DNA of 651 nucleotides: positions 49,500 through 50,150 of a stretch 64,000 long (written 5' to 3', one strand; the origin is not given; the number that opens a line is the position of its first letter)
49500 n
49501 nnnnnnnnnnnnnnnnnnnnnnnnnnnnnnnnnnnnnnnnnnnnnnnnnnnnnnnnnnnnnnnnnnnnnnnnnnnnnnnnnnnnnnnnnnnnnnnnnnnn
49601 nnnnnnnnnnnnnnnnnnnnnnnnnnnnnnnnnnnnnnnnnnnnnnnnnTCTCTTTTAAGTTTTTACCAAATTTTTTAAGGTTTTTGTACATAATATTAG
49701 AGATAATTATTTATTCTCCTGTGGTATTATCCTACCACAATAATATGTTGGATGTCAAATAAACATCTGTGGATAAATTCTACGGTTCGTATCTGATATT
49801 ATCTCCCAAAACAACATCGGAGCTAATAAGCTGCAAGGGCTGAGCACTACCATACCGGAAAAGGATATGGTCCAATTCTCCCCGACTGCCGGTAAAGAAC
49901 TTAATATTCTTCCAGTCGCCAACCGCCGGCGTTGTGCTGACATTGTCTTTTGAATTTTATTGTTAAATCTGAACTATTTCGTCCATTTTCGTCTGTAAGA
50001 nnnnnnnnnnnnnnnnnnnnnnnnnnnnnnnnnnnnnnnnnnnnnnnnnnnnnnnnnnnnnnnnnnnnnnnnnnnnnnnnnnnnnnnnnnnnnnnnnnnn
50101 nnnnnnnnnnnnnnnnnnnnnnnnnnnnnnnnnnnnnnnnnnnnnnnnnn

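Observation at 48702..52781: Mobile/defense-like islet: XRE repressor + ImmA/IrrE protease, PD-(D/E)xK nuclease-like protein, Excalibur protein, flanked by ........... repeats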

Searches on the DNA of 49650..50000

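Call 47: search_rna_families(source=window, start=49650, end=50000, threshold=evalue, max_evalue=1)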
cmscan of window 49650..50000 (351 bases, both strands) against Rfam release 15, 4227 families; matches with E-value up to 1: 1.
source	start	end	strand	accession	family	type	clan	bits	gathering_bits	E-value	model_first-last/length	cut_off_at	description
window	49708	49800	-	RF01054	preQ1-II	Cis-reg; riboswitch;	-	25.4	47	0.033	1-99/99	no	PreQ1-II (pre queuosine) riboswitch aptamer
